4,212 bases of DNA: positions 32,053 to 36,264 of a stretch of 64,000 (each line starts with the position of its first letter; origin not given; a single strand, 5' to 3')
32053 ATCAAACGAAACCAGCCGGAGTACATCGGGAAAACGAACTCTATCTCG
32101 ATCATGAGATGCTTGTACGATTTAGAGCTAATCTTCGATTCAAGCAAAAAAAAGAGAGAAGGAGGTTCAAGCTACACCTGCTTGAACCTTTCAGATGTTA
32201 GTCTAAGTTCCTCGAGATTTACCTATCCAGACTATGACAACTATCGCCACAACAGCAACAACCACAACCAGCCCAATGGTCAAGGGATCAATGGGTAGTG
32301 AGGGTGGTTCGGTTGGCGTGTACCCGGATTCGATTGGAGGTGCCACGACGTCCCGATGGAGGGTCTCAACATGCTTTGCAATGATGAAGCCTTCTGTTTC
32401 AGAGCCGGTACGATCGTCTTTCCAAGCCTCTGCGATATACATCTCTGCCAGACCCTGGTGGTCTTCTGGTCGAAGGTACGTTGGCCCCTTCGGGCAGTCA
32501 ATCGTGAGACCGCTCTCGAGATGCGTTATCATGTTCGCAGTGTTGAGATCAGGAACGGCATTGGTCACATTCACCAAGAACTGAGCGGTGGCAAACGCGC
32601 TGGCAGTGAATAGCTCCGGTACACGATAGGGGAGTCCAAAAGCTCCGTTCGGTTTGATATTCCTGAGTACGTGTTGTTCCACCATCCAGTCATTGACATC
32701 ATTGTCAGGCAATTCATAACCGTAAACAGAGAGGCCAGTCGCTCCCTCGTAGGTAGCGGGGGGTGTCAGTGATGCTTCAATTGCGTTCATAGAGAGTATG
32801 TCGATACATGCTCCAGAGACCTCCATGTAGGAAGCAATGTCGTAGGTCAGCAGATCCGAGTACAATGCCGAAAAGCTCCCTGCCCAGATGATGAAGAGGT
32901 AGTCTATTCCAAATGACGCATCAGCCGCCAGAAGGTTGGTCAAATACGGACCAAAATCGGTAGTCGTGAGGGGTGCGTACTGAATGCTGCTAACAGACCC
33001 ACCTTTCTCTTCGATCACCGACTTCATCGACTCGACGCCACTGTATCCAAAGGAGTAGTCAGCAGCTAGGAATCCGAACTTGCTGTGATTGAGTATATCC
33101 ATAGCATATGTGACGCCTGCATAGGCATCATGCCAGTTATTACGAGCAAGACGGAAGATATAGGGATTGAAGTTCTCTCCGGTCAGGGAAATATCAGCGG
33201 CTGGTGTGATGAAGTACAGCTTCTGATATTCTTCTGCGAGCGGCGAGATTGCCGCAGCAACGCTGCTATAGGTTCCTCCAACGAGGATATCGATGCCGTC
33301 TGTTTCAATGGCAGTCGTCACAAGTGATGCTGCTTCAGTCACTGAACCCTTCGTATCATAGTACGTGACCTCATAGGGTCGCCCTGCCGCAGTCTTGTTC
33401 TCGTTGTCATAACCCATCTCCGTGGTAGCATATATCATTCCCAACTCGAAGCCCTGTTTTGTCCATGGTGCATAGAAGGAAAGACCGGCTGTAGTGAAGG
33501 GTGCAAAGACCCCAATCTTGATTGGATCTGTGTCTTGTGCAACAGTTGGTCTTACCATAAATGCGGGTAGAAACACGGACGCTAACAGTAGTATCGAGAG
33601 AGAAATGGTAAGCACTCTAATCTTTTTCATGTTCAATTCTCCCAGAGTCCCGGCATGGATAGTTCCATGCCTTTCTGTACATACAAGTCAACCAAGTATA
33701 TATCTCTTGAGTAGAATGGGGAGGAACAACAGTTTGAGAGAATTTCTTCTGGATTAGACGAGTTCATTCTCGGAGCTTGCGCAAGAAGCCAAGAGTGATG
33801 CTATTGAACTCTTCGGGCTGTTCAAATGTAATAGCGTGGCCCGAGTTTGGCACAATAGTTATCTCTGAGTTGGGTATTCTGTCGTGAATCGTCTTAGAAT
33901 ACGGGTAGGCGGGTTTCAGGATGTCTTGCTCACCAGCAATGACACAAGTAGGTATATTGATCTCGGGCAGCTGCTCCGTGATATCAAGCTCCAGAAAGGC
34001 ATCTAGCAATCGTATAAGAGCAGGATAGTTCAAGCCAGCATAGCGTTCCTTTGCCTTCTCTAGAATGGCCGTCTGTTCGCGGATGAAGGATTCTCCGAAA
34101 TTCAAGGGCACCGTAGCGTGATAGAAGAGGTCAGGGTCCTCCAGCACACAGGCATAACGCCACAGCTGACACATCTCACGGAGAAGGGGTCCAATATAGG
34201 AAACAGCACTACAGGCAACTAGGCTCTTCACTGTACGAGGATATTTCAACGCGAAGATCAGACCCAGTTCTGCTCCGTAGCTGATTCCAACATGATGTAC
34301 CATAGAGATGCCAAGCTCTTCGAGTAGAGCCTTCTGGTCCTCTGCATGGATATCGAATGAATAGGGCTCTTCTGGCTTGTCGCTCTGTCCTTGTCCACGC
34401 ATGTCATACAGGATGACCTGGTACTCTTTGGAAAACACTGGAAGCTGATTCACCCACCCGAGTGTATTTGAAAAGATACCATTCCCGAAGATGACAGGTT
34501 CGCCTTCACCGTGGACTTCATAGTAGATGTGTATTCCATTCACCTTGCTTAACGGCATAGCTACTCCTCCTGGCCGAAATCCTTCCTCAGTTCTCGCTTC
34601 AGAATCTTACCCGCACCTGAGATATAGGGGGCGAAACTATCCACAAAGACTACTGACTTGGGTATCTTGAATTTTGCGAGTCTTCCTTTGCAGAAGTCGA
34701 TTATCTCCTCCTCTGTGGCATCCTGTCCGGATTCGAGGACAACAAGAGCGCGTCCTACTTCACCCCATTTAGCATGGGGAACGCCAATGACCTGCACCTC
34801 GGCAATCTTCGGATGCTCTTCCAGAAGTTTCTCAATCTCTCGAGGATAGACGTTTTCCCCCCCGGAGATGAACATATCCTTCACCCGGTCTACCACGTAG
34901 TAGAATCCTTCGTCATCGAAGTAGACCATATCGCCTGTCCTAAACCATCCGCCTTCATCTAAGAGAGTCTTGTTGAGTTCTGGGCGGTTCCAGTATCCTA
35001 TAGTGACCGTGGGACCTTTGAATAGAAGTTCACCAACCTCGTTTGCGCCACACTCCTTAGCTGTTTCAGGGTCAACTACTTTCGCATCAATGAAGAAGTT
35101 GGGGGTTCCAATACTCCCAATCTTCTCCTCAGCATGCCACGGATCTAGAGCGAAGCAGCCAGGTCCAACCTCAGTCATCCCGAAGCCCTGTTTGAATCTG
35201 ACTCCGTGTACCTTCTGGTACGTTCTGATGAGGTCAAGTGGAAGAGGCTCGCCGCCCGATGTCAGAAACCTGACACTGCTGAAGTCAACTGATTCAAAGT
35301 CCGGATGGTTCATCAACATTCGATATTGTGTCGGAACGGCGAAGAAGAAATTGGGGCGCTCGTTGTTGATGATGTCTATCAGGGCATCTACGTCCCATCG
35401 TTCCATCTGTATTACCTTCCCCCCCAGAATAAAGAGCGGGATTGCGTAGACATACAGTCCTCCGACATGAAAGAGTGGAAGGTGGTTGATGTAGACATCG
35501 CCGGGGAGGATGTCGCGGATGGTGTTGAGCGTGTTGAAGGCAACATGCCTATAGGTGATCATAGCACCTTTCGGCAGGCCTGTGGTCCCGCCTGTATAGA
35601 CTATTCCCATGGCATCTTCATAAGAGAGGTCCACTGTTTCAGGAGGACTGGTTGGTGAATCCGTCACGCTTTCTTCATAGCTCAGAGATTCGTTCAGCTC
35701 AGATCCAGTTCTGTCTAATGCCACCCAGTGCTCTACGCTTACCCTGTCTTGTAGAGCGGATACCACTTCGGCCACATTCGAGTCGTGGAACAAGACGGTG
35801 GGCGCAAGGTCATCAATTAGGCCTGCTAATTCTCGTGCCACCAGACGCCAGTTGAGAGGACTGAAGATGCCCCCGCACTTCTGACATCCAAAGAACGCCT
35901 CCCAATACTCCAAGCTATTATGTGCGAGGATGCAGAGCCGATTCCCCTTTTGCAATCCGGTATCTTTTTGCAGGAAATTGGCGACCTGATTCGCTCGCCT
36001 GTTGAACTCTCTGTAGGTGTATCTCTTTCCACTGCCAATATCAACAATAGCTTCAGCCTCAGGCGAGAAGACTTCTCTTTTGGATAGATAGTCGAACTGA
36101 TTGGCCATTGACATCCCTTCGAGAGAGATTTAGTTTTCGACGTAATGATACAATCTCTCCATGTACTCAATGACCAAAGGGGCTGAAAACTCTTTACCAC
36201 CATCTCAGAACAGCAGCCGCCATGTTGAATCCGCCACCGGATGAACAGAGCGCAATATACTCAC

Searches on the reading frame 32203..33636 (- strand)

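Call 69: search_protein_families(library=pfam, proteins=[window:32203-33636:-], max_evalue=0.00001)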
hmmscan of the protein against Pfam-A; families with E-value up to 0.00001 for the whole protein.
window:32203-33636:- (477 aa): 3 families
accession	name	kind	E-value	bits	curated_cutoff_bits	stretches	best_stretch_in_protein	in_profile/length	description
PF13458.12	Peripla_BP_6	-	1.1e-43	150.7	31.7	1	38-404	1-338/343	Periplasmic binding protein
PF13433.12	Peripla_BP_5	-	1.1e-09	38.3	27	1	71-404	23-336/363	Periplasmic binding protein domain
PF01094.35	ANF_receptor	-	1e-06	28.5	25.4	1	88-222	25-157/353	Receptor family ligand binding region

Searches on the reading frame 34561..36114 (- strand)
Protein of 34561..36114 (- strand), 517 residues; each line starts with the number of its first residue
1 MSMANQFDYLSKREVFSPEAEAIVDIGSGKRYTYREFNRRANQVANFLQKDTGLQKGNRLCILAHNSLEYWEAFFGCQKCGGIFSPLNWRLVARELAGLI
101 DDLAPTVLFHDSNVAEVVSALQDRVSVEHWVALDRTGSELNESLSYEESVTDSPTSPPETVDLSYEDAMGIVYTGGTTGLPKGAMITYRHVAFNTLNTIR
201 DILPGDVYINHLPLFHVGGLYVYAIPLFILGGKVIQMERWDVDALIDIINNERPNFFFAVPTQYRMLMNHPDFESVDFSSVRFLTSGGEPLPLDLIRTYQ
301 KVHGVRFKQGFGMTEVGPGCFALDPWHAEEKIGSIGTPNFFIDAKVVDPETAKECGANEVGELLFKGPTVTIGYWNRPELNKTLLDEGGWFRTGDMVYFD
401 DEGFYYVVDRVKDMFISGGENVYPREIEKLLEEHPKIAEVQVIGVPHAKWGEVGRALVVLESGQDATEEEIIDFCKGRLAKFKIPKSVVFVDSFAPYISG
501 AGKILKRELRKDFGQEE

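Call 69: search_protein_families(library=pfam, proteins=[window:34561-36114:-], max_evalue=0.00001)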
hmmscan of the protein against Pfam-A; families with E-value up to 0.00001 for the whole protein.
window:34561-36114:- (517 aa): 2 families
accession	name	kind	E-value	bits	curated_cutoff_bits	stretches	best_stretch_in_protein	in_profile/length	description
PF00501.34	AMP-binding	-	3.7e-89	299.7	29.9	1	18-375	9-384/384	AMP-binding enzyme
PF13193.12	AMP-binding_C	-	2.8e-18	67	24.5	1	426-494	1-69/76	AMP-binding enzyme C-terminal domain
